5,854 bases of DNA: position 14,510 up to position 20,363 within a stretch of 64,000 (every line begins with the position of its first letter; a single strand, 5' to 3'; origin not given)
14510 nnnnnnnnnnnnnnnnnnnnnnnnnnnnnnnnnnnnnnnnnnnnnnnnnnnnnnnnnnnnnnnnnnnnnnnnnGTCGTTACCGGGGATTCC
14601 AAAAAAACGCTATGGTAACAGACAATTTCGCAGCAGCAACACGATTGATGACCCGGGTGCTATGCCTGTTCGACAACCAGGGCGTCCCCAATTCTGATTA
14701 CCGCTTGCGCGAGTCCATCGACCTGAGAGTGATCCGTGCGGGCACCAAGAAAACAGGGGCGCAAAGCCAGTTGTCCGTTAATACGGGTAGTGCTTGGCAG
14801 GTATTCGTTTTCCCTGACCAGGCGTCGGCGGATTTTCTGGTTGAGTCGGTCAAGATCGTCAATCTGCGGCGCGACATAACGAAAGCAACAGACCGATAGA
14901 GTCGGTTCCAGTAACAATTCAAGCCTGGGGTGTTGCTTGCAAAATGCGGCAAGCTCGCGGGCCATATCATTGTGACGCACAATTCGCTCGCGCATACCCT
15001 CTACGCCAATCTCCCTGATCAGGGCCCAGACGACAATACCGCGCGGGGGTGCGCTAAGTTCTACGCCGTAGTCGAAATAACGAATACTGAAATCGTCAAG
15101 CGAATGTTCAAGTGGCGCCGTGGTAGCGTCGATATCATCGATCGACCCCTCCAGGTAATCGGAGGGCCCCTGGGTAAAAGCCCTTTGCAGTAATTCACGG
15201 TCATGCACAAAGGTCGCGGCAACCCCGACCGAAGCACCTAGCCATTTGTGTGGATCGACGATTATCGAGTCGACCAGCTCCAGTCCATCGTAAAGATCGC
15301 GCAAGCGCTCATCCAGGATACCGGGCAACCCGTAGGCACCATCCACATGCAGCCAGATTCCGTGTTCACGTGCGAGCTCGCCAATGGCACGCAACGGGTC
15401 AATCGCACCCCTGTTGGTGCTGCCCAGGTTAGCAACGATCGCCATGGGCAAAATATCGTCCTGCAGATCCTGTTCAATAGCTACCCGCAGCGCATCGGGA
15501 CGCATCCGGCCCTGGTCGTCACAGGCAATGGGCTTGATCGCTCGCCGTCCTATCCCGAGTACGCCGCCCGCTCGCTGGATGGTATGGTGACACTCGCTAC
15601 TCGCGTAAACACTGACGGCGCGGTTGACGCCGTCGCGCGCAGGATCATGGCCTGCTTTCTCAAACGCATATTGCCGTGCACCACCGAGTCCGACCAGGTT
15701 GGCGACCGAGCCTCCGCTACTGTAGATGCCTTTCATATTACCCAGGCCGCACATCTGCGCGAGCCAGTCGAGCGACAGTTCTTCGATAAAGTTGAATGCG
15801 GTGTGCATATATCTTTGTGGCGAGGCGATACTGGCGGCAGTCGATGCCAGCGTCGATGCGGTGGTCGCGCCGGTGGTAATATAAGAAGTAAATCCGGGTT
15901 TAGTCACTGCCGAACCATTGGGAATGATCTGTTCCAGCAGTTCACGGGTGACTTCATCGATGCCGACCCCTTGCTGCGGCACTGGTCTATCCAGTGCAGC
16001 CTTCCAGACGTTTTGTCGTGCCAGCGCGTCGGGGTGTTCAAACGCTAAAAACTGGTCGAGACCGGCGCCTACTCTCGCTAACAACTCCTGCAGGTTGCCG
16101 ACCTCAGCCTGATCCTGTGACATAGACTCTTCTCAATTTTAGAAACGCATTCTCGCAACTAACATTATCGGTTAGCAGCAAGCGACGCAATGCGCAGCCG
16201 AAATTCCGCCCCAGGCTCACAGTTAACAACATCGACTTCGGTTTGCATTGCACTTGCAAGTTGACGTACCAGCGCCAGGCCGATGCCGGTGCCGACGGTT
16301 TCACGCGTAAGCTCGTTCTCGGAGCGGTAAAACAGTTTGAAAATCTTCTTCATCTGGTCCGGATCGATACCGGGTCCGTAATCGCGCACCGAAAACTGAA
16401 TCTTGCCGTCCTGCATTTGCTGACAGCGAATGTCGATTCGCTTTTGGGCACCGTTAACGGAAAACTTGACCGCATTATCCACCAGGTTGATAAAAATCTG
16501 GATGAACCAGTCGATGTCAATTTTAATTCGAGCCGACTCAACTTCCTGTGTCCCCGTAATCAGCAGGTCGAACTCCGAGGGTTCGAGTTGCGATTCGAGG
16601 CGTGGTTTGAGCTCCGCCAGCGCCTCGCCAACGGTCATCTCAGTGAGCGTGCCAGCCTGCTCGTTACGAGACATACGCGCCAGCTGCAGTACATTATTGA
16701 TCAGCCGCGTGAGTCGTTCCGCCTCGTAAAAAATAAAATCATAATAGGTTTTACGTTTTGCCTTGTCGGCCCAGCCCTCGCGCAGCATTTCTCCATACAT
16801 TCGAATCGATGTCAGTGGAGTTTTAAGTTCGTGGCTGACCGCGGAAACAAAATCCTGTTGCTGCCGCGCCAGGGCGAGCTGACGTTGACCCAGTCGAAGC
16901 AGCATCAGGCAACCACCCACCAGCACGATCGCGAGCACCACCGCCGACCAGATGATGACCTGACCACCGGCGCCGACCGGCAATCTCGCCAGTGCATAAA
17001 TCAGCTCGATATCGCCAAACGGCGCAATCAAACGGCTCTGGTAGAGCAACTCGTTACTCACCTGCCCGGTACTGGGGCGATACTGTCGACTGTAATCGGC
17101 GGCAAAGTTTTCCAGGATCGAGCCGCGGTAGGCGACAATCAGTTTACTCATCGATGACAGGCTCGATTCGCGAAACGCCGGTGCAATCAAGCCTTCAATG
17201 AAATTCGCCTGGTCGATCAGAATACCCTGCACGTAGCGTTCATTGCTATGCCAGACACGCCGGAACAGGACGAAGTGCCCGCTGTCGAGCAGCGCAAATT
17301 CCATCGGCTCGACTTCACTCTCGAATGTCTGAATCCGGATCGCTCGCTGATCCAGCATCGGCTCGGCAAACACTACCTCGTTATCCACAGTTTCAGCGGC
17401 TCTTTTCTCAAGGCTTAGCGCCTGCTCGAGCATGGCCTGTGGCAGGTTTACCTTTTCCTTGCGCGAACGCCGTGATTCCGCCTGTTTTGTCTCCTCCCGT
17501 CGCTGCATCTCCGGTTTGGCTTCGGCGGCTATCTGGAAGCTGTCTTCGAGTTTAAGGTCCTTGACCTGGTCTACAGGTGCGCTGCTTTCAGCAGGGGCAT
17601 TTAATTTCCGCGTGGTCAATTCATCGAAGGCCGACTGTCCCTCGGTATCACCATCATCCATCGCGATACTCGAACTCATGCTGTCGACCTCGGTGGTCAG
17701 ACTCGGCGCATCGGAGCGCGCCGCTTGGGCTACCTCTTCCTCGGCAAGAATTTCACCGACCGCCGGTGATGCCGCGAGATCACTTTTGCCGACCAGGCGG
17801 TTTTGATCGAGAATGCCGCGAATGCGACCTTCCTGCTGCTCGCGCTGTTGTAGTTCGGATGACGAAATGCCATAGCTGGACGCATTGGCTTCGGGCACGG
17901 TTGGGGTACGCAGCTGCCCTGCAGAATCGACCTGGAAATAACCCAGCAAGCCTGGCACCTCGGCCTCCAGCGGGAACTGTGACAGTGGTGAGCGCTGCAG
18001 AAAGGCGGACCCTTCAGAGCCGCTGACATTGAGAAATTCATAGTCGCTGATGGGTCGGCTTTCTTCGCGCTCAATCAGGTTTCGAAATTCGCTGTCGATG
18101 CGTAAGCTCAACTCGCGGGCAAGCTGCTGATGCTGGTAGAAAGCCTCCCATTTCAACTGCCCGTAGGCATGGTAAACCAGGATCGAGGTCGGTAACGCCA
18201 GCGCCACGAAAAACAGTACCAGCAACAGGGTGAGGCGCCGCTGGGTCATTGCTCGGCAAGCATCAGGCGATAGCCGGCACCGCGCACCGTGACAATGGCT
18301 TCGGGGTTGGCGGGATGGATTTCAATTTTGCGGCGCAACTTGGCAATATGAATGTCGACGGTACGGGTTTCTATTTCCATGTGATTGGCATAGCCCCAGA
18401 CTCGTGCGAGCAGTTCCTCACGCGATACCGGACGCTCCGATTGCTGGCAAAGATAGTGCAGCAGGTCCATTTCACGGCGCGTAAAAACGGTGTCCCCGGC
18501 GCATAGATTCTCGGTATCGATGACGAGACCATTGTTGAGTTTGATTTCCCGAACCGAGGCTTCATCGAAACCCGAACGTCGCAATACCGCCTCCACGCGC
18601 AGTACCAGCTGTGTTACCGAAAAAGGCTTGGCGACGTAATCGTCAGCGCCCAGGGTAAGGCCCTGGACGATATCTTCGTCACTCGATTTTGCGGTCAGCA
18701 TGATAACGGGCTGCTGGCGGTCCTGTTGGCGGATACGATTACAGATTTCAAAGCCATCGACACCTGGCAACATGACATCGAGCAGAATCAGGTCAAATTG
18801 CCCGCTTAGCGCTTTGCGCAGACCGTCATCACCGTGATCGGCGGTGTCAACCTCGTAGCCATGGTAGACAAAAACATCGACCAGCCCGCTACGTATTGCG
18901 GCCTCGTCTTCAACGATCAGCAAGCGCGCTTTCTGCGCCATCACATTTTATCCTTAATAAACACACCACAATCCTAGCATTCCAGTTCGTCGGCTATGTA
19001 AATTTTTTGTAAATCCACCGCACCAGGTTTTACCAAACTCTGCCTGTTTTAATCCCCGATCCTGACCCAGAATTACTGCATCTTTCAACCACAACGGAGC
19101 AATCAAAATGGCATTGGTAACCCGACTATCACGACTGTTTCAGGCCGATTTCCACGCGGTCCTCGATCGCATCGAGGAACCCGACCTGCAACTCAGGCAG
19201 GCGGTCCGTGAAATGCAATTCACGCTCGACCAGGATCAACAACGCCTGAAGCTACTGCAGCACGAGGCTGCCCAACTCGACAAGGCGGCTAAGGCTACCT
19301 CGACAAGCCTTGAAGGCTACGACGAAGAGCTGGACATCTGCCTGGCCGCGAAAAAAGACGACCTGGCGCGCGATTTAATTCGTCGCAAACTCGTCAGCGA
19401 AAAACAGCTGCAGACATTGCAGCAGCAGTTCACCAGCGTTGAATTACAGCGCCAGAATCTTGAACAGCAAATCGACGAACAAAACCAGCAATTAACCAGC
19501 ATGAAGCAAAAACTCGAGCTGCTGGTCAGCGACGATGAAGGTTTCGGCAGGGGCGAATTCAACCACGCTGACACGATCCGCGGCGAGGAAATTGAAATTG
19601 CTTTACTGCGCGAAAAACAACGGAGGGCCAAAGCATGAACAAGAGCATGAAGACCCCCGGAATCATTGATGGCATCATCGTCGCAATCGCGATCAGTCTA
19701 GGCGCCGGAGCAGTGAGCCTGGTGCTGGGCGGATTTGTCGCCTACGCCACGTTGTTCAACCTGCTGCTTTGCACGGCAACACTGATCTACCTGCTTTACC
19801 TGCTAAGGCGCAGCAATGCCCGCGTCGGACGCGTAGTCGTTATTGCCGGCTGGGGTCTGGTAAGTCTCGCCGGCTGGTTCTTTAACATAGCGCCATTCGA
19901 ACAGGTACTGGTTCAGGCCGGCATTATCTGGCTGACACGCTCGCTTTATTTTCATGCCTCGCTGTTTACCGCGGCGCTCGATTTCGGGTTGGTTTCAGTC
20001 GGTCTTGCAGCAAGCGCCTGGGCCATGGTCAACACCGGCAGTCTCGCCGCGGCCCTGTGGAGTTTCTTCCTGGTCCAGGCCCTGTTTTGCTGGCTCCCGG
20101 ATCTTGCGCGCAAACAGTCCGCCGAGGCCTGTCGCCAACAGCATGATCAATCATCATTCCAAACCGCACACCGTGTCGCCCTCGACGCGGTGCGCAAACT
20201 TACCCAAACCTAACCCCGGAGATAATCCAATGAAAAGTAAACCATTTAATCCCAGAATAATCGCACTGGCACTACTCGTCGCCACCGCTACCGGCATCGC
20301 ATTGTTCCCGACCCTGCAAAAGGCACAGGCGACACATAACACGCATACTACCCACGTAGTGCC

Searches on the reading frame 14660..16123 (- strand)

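Call 64: search_protein_families(library=pfam, proteins=[window:14660-16123:-], max_evalue=0.0001)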
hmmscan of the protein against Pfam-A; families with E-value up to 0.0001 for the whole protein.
window:14660-16123:- (487 aa): 2 families
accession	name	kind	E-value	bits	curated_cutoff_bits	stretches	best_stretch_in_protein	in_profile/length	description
PF00282.25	Pyridoxal_deC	-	1e-53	182.9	27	1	42-416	6-374/375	Pyridoxal-dependent decarboxylase conserved domain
PF01212.27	Beta_elim_lyase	-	2.6e-09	37.3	27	1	168-400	70-270/288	Beta-eliminating lyase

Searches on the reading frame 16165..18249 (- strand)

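Call 64: search_protein_families(library=pfam, proteins=[window:16165-18249:-], max_evalue=0.0001)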
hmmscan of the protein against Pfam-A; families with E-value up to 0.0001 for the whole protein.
window:16165-18249:- (694 aa): 3 families
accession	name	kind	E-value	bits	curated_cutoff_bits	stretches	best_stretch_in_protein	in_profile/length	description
PF02518.31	HATPase_c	-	2.2e-22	80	26.4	1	578-687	2-107/111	Histidine kinase-, DNA gyrase B-, and HSP90-like ATPase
PF00512.31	HisKA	-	2.4e-17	63.1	26.9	1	464-527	2-64/66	His Kinase A (phospho-acceptor) domain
PF13581.12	HATPase_c_2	-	8.7e-05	23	27.4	0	591-670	41-114/127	Histidine kinase-like ATPase domain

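Call 66: search_protein_families(library=ncbifam, proteins=[window:16165-18249:-], max_evalue=1e-20)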
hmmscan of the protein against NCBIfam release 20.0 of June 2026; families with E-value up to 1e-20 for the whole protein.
window:16165-18249:- (694 aa): 30 families (the best 25 are shown)
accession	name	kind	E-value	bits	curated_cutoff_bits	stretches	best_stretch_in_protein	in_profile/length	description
NF046044.1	PnpS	equivalog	1.1e-47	162.9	400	1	460-685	166-387/390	two-component system histidine kinase PnpS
NF033092.0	HK_WalK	equivalog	3.6e-43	148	725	1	449-674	357-578/594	cell wall metabolism sensor histidine kinase WalK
TIGR02966.1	phoR_proteo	equivalog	7.1e-43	146.9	334.2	1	457-685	107-331/333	phosphate regulon sensor histidine kinase PhoR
NF008312.0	PRK11100.1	equivalog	1e-34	120.2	356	1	465-687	257-472/477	two-component system sensor histidine kinase CreC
NF008302.0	PRK11091.1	equivalog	1.5e-33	116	838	1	461-688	280-504/779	aerobic respiration two-component sensor histidine kinase ArcB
NF045911.1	TCSHisKinNblS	equivalog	5.1e-30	104.4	1000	1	455-675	379-605/621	two-component system sensor histidine kinase NblS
NF047874.1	MASE3_PAS_HK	subfamily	6.8e-29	101.1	560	1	462-684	396-620/655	MASE3 domain-containing sensor histidine kinase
TIGR02956.1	TMAO_torS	equivalog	3.3e-28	98.3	676.5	1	465-687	465-680/967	TMAO reductase system sensor histidine kinase/response regulator TorS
NF040691.1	MtrAB_MtrB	equivalog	8.6e-28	97.6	450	1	459-687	266-490/507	MtrAB system histidine kinase MtrB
NF033091.0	HK_VanS_ACDEFG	equivalog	1e-27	97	400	1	462-675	72-280/293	vancomycin resistance histidine kinase VanS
NF041947.1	LuxQ_Vibrio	equivalog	1.5e-27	95.9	1200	1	460-687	468-694/843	quorum-sensing autoinducer 2 sensor kinase/phosphatase LuxQ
NF041735.1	hist_kin_RppB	equivalog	4.6e-27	94.9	400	1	462-687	214-437/438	two-component system sensor histidine kinase RppB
NF041210.1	his_kin_PieS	equivalog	1e-26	94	850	1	462-688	248-469/474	two component system sensor histidine kinase PieS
NF033093.1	HK_VicK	exception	2.4e-26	92.4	680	1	460-664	205-409/448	cell wall metabolism sensor histidine kinase VicK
TIGR01386.1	cztS_silS_copS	subfamily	2.5e-26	92.7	292.55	1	462-686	239-455/457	heavy metal sensor histidine kinase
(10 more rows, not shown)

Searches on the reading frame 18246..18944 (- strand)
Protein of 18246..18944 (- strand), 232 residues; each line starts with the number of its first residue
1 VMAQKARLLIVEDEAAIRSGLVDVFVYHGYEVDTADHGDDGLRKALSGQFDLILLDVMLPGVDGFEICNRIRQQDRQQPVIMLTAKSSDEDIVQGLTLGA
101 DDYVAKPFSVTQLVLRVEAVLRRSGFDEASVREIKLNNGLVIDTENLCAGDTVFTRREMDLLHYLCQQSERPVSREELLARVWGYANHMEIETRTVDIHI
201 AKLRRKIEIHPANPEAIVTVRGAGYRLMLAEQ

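Call 64: search_protein_families(library=pfam, proteins=[window:18246-18944:-], max_evalue=0.0001)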
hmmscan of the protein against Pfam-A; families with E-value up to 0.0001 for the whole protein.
window:18246-18944:- (232 aa): 2 families
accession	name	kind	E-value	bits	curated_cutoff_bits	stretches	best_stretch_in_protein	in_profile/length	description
PF00072.30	Response_reg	-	4.7e-31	107.7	30.2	1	9-117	2-110/111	Response regulator receiver domain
PF00486.34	Trans_reg_C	-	1.1e-24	86.7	26.2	1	154-227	6-77/77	Transcriptional regulatory protein, C terminal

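Call 66: search_protein_families(library=ncbifam, proteins=[window:18246-18944:-], max_evalue=1e-20)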
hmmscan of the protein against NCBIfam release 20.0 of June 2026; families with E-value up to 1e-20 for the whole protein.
window:18246-18944:- (232 aa): 39 families (the best 25 are shown)
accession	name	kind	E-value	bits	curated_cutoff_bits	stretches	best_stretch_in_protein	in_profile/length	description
NF045944.1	ResRegRpaBCyano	equivalog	3.7e-57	193.3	330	1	9-226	1-226/229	response regulator transcription factor RpaB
NF040689.1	MtrAB_MtrA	equivalog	1.2e-56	191.5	300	1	8-226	1-217/219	MtrAB system response regulator MtrA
TIGR02154.1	PhoB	equivalog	1.2e-55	188.2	296.2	1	6-227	3-225/226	phosphate regulon transcriptional regulator PhoB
NF053854.1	RespRegPhoBBctds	equivalog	4.1e-54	183.3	270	1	8-227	1-224/225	two-component system response regulator PhoB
NF040534.1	resp_reg_YycF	equivalog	1.4e-52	178.2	340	1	7-227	2-227/231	response regulator YycF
NF041733.1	resp_reg_CseB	equivalog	3.4e-48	164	350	1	7-227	2-226/228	two-component system response regulator CseB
TIGR01387.1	cztR_silR_copR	subfamily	3.6e-48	164.1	279.2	1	8-227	1-218/218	heavy metal response regulator transcription factor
NF033117.2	vanR_ACDEGLN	exception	5.8e-48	163.4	350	1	8-227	1-225/226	VanR-ABDEGLN family response regulator transcription factor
NF008296.0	PRK11083.1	equivalog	1.2e-47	162.2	273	1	4-227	2-225/228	two-component system response regulator CreB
NF007005.1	PRK09468.1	equivalog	2.3e-46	158.1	331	1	4-227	2-231/237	osmolarity response regulator transcription factor OmpR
NF051850.1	RespRegRprY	equivalog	1.1e-45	155.9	370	1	2-230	1-229/234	response regulator transcription factor RprY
NF007982.1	PRK10710.1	equivalog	1.1e-43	149.5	380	1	3-227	5-227/235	envelope stress response regulator BaeR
NF007546.0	PRK10161.1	equivalog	5e-43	147.3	471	1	6-227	3-225/229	phosphate response regulator transcription factor PhoB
NF008567.0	PRK11517.1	equivalog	2.1e-41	141.8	353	1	7-229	2-220/223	response regulator transcription factor HprR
NF041734.1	resp_reg_RppA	equivalog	4.3e-41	140.8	250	1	7-228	2-228/229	two-component system response regulator RppA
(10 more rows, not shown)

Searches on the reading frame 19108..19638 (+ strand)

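Call 30: search_protein_families(library=ncbifam, proteins=[window:19108-19638:+], max_evalue=0.001)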
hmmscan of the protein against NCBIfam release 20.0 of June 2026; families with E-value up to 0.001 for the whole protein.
window:19108-19638:+ (176 aa): 3 families
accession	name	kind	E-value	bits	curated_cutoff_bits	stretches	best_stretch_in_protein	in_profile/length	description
TIGR02977.1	phageshock_pspA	equivalog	4.6e-09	36.3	242.95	1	1-141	1-141/219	phage shock protein PspA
NF007974.0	PRK10698.1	equivalog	8.7e-06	25.6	336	1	1-135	1-135/222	phage shock protein PspA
NF045984.1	StressProtLiaH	equivalog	6.6e-05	22.7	380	1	4-141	3-140/225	stress responsive protein LiaH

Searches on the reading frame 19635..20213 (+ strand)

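Call 30: search_protein_families(library=ncbifam, proteins=[window:19635-20213:+], max_evalue=0.001)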
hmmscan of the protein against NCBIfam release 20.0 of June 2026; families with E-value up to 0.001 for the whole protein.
window:19635-20213:+ (192 aa): 0 families

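Call 31: search_protein_families(library=pfam, proteins=[window:19635-20213:+], max_evalue=0.01)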
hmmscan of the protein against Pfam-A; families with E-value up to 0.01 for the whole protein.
window:19635-20213:+ (192 aa): 1 family
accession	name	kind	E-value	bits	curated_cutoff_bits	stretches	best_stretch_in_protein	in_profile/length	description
PF00860.26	Xan_ur_permease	-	0.00068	18.9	27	1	7-127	120-245/389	Permease family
